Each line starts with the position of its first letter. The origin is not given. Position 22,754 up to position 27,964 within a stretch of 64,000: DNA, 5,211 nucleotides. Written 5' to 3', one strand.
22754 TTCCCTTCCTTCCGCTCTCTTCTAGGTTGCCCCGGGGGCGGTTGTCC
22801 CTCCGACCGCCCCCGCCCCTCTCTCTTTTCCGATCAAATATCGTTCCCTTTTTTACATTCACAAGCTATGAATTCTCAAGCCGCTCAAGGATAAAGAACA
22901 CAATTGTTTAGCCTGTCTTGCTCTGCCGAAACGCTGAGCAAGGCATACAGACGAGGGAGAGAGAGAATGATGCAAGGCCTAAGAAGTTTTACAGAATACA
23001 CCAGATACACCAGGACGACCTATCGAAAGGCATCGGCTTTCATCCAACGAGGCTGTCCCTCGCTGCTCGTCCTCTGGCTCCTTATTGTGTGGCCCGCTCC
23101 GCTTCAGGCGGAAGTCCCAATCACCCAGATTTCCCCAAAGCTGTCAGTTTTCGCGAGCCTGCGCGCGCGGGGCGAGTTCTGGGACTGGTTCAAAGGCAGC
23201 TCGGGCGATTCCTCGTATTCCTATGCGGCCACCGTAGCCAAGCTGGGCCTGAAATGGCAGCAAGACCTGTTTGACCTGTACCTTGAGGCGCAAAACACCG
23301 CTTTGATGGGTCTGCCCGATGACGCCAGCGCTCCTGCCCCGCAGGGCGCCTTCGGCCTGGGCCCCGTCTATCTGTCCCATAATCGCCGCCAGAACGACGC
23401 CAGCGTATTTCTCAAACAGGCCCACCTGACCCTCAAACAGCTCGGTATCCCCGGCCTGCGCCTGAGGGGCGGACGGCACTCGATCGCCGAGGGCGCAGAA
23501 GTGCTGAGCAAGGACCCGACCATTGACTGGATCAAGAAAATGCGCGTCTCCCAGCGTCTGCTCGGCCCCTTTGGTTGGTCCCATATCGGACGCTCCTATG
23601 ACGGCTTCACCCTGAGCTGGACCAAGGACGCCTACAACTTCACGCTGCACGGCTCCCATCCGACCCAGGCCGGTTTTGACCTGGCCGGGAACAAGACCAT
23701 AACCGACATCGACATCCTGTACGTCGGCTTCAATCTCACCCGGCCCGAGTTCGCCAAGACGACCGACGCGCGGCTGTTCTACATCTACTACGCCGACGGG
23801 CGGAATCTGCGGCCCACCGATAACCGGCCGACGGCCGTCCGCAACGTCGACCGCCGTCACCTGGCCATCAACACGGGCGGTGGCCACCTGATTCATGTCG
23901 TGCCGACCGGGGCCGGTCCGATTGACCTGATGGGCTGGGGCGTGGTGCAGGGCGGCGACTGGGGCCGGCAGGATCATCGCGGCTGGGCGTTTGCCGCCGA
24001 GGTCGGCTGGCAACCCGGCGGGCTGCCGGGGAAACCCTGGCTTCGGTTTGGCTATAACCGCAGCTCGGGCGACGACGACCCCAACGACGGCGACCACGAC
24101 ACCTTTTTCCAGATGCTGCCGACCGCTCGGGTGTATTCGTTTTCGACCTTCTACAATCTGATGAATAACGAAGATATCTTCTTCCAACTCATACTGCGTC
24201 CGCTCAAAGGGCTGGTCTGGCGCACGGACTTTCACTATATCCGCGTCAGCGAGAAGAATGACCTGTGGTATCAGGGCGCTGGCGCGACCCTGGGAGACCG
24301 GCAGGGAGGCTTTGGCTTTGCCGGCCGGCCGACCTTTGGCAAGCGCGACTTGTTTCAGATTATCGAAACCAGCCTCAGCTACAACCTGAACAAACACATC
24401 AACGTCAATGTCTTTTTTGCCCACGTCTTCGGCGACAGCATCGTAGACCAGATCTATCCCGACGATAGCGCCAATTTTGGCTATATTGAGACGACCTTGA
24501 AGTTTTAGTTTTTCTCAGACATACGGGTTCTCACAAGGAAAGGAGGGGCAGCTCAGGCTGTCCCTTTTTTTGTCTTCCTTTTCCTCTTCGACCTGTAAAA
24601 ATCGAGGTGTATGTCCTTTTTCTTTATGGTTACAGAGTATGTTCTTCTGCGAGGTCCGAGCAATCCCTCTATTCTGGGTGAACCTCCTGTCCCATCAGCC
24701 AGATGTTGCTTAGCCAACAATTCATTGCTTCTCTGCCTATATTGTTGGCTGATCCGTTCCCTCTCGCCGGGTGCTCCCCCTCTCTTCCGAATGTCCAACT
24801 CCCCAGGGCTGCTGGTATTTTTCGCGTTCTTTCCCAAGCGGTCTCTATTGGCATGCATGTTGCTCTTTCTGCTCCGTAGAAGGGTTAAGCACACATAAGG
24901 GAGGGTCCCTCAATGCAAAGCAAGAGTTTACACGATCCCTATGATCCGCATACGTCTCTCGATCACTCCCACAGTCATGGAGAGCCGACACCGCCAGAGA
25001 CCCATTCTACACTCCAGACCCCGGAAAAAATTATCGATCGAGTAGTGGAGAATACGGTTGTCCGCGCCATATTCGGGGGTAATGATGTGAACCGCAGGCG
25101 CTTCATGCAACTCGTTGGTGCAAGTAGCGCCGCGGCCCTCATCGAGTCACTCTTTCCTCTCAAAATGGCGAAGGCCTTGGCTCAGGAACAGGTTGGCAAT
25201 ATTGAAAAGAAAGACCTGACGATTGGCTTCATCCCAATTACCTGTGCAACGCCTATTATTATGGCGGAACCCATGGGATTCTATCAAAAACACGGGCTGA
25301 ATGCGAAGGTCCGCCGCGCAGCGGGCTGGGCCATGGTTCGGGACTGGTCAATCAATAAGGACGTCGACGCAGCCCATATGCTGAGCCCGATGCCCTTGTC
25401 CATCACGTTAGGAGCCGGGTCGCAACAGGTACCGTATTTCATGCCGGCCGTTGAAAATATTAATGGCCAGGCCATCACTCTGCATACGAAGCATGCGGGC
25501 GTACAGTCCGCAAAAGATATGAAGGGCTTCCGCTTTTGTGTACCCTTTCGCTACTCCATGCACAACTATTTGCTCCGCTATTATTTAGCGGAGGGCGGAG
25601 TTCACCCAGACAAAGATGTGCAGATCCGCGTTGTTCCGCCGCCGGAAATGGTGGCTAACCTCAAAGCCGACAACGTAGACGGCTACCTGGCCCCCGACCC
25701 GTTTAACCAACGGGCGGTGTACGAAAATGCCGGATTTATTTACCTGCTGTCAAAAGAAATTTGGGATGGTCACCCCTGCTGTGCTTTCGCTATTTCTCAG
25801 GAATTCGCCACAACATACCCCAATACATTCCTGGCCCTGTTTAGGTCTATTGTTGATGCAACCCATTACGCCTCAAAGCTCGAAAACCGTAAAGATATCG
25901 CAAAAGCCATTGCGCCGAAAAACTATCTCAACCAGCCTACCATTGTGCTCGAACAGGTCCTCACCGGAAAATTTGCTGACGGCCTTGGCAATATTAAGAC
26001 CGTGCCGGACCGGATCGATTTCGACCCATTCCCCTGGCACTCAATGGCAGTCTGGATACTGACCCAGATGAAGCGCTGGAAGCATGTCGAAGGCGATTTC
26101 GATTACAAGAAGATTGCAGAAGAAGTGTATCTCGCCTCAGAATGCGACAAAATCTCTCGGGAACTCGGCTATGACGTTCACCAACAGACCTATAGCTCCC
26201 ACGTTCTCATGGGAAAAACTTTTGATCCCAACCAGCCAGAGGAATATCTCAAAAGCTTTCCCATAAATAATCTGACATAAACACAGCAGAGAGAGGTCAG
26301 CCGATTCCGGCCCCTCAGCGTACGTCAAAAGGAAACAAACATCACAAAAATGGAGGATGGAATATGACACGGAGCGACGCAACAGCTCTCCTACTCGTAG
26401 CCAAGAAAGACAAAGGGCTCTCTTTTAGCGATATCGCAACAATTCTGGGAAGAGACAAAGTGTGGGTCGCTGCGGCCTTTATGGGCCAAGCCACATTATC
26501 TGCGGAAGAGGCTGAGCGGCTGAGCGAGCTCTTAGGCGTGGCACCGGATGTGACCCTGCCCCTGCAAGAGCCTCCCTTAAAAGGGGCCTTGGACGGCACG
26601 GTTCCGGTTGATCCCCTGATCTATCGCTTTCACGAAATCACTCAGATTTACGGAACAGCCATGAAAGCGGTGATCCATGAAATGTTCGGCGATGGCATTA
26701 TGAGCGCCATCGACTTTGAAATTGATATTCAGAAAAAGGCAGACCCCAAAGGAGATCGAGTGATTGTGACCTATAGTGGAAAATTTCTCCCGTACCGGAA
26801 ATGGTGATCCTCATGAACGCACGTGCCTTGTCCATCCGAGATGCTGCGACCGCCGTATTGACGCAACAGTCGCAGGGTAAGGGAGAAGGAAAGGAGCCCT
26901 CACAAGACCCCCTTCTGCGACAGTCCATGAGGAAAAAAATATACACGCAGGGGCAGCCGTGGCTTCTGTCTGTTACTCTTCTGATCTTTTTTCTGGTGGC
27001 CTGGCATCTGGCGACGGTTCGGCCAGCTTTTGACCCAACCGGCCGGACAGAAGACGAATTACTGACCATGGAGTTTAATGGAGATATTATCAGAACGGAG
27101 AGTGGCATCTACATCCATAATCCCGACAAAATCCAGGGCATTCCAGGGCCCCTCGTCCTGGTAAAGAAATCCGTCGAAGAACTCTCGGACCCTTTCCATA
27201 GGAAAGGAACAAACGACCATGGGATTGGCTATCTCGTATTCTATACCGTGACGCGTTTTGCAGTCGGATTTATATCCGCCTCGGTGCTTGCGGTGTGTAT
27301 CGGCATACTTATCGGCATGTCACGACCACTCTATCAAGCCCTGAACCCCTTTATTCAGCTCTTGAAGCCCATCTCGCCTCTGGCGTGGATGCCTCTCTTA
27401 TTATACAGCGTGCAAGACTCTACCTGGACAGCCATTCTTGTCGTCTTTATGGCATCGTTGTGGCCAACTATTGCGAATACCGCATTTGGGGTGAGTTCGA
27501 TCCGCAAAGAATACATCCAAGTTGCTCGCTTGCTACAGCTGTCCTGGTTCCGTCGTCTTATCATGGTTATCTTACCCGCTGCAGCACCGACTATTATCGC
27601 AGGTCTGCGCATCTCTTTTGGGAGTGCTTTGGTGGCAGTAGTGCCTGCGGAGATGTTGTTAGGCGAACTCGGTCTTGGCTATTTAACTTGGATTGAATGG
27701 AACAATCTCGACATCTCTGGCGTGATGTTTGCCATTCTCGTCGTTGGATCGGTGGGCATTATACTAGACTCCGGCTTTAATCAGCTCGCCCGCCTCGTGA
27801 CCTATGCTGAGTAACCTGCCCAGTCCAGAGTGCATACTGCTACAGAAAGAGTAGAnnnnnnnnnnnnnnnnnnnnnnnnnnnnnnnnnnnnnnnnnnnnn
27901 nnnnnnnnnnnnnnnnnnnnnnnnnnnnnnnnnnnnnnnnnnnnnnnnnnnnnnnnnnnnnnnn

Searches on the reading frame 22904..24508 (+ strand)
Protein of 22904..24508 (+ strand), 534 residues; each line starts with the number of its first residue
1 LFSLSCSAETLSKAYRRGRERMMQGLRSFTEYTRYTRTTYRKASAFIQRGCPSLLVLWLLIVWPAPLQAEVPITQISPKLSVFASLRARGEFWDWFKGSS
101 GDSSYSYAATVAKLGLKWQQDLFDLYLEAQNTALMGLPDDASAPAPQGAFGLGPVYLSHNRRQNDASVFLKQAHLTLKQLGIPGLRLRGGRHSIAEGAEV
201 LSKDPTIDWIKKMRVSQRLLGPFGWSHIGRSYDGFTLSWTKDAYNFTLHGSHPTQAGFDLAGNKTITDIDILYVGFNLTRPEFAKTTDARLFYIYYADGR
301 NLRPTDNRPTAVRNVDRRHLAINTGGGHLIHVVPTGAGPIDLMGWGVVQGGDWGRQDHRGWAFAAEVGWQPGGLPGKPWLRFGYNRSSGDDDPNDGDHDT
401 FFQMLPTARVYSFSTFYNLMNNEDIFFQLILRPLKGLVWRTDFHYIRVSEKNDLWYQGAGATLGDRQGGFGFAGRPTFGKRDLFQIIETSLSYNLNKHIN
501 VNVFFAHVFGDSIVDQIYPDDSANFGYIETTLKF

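Call 58: search_protein_families(library=pfam, proteins=[window:22904-24508:+], max_evalue=0.0001)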
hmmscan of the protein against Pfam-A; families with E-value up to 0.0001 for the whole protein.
window:22904-24508:+ (534 aa): 1 family
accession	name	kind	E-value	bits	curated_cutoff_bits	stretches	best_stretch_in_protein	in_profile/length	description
PF13372.12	Alginate_exp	-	2.6e-22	79.6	25.2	1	161-509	69-376/395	Alginate export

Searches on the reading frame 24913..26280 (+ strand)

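Call 55: search_protein_families(library=pfam, proteins=[window:24913-26280:+], max_evalue=0.0001)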
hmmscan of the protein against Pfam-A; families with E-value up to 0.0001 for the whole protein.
window:24913-26280:+ (455 aa): 1 family
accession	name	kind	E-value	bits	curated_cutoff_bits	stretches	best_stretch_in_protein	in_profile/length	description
PF13379.11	NMT1_2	-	8.8e-81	271.9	24.7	1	96-334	2-252/252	NMT1-like family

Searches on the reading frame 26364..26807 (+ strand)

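Call 55: search_protein_families(library=pfam, proteins=[window:26364-26807:+], max_evalue=0.0001)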
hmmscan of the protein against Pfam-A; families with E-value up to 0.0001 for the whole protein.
window:26364-26807:+ (147 aa): 2 families
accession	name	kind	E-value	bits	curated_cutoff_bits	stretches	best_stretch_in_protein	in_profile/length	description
PF02560.19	Cyanate_lyase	-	3.5e-34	116.8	25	1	79-146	2-69/69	Cyanate lyase C-terminal domain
PF21291.3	CYNS_N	-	2e-12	47.3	27.1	1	3-69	1-67/69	Cyanate hydratase, N-terminal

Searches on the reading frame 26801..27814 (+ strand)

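Call 55: search_protein_families(library=pfam, proteins=[window:26801-27814:+], max_evalue=0.0001)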
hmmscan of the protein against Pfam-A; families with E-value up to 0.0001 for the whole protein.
window:26801-27814:+ (337 aa): 1 family
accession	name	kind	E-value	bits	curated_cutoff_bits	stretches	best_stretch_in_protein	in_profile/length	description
PF00528.27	BPD_transp_1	-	4.5e-24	85.6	26.4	1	165-331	2-180/184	Binding-protein-dependent transport system inner membrane component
